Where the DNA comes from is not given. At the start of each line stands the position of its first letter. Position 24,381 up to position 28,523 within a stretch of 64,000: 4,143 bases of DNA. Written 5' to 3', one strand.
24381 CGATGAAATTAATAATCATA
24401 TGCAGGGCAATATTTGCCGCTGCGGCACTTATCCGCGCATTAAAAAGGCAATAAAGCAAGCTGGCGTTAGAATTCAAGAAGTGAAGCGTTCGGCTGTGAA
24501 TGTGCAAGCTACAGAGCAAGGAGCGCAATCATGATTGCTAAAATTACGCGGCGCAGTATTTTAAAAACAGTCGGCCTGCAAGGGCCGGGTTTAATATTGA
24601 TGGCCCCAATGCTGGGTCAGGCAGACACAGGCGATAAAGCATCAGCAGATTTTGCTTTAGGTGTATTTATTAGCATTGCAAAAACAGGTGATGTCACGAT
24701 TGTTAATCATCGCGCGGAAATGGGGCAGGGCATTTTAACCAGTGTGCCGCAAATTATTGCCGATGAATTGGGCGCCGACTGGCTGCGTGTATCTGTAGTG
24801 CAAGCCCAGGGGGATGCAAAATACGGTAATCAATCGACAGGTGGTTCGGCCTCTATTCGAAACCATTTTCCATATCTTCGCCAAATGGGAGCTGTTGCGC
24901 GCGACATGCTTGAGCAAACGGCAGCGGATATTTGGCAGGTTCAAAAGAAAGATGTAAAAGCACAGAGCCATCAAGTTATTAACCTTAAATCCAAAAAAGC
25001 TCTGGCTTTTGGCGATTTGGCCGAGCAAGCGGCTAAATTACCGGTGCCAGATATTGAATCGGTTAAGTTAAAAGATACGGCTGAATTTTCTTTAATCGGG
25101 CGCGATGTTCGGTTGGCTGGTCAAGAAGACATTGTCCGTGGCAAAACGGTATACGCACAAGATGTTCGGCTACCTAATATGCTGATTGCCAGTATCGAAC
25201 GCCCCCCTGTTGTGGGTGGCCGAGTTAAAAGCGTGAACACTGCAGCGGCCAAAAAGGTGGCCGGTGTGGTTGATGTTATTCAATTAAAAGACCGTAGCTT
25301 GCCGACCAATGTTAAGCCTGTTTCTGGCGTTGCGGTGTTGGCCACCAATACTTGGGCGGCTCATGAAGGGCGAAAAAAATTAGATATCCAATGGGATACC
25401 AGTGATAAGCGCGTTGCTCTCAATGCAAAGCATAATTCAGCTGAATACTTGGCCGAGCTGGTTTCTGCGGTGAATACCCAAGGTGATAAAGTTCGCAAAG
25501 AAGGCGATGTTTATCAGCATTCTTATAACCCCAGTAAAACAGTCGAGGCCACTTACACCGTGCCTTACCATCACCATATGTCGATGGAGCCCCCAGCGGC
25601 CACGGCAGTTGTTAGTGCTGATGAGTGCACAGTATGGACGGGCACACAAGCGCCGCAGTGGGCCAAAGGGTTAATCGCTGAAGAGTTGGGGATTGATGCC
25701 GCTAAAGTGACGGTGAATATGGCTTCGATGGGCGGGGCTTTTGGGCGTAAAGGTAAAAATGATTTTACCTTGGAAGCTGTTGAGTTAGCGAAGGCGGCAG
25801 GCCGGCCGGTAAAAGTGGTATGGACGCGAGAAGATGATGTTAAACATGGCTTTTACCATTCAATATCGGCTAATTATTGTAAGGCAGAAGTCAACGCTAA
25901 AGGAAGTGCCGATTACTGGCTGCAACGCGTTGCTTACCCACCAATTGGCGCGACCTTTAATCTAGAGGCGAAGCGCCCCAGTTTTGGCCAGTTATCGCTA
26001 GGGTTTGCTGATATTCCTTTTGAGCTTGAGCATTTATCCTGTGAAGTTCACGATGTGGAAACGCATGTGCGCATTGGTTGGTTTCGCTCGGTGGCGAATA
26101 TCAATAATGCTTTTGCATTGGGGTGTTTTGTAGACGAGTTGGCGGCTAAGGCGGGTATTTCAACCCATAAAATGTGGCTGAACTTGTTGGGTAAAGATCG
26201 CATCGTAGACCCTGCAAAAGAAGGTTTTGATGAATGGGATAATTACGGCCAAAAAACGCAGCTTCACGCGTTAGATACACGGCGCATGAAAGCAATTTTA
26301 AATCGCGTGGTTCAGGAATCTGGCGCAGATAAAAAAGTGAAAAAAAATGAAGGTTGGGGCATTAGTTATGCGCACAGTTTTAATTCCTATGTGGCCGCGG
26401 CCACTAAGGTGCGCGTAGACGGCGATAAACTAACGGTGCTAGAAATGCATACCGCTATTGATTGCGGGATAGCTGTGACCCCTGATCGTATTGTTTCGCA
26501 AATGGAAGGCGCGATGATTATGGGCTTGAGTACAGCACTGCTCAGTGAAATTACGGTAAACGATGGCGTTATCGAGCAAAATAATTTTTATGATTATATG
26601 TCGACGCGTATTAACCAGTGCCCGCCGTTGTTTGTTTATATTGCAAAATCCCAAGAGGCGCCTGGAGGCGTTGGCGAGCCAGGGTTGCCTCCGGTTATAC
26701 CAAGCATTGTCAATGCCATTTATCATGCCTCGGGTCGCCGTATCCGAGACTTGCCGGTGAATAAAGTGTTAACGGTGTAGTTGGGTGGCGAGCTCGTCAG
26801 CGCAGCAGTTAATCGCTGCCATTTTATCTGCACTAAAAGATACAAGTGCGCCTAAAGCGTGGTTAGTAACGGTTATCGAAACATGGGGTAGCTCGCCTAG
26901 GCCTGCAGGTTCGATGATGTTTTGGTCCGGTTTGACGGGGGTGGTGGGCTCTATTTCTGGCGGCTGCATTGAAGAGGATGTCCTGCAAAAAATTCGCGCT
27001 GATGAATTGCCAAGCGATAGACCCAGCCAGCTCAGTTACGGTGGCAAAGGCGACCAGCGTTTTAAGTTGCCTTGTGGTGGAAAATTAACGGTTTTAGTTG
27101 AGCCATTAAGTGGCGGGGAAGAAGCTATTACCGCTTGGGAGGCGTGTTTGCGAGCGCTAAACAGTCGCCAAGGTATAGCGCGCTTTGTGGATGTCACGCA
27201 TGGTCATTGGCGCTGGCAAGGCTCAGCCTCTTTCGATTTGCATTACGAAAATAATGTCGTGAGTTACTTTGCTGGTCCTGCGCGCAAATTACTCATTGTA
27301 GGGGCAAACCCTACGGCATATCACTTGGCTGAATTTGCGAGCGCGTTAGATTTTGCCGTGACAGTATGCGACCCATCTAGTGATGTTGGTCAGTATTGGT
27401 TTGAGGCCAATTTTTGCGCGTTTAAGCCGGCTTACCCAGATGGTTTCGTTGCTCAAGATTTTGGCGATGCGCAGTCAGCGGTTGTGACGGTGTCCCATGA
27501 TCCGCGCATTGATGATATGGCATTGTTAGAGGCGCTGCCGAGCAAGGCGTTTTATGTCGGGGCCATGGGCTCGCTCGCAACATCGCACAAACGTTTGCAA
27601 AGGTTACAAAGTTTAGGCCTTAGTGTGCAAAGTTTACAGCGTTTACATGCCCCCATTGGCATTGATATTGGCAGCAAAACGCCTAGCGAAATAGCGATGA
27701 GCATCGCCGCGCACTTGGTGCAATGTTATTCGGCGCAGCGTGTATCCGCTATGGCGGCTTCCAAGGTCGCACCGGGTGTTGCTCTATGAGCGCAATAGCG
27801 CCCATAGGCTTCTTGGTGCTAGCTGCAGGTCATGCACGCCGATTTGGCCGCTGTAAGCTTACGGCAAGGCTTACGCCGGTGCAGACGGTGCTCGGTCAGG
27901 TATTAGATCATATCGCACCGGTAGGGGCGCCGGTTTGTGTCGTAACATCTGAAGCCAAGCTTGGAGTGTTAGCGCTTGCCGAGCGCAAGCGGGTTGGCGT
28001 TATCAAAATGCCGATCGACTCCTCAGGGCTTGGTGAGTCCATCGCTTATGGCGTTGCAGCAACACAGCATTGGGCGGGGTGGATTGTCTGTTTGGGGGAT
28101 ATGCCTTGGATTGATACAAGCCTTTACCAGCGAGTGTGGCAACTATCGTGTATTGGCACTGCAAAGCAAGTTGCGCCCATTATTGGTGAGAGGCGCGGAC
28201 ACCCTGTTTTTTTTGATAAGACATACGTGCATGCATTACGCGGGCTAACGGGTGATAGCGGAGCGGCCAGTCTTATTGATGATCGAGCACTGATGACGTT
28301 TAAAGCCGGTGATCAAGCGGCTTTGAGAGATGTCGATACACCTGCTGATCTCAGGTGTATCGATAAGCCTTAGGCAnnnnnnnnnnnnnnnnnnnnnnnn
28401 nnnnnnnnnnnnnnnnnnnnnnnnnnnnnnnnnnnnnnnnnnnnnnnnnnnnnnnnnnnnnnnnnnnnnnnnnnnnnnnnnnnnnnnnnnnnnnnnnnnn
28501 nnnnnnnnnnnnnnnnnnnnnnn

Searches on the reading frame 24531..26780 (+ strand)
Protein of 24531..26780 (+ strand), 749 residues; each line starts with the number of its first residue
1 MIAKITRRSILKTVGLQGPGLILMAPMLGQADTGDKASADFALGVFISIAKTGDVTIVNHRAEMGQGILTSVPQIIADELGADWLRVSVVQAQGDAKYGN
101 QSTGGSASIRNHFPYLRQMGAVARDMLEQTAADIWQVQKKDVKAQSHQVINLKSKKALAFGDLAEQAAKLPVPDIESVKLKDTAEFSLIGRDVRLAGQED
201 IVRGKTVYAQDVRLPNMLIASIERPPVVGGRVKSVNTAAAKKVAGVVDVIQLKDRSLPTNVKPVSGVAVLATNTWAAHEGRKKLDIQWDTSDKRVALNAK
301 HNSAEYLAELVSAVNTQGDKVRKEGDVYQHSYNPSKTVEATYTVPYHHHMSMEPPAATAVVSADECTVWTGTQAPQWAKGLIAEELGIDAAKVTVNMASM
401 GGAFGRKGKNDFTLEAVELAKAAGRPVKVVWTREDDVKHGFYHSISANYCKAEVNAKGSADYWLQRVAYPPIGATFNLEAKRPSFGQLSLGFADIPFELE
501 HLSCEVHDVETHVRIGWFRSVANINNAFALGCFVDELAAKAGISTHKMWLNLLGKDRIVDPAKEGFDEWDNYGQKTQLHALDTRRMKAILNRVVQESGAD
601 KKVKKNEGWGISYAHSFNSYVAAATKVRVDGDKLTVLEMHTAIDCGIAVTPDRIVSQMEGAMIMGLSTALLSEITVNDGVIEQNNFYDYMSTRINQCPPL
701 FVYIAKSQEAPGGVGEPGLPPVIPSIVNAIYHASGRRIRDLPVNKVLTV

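Call 42: search_protein_families(library=pfam, proteins=[window:24531-26780:+], max_evalue=0.00001)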
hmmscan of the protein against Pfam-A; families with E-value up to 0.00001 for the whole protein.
window:24531-26780:+ (749 aa): 3 families
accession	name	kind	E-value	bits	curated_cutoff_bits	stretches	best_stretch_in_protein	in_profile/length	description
PF02738.23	MoCoBD_1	-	3.1e-29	102.3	27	1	323-547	14-238/244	Molybdopterin cofactor-binding domain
PF20256.3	MoCoBD_2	-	4.7e-27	95.7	27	2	43-187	48-184/283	Molybdopterin cofactor-binding domain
PF01315.27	Ald_Xan_dh_C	-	2e-06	28.5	31.3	1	204-255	2-53/110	Aldehyde oxidase and xanthine dehydrogenase, a/b hammerhead domain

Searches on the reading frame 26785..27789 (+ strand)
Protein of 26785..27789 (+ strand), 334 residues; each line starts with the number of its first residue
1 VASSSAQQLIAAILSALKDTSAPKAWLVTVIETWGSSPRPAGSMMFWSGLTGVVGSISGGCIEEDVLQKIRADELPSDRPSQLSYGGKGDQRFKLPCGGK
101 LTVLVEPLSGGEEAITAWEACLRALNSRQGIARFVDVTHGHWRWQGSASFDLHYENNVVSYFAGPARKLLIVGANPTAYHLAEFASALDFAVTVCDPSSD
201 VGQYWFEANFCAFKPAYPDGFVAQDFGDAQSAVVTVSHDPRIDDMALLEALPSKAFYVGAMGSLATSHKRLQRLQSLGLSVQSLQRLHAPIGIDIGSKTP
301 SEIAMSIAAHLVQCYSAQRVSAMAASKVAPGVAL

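Call 42: search_protein_families(library=pfam, proteins=[window:26785-27789:+], max_evalue=0.00001)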
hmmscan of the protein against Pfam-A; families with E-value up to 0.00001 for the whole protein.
window:26785-27789:+ (334 aa): 2 families
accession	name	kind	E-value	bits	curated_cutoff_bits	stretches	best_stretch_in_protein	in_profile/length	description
PF13478.12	XdhC_C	-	3.1e-34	118.6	29.7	1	169-310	1-124/125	XdhC Rossmann domain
PF02625.21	XdhC_CoxI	-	3.3e-16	59.4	24.3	1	24-86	7-68/68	XdhC and CoxI family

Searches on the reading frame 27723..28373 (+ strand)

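Call 42: search_protein_families(library=pfam, proteins=[window:27723-28373:+], max_evalue=0.00001)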
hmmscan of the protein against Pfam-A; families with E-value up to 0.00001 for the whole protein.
window:27723-28373:+ (216 aa): 1 family
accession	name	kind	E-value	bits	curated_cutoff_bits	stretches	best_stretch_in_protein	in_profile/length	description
PF12804.13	NTP_transf_3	-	6.1e-26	91.9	27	1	31-187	2-156/160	MobA-like NTP transferase domain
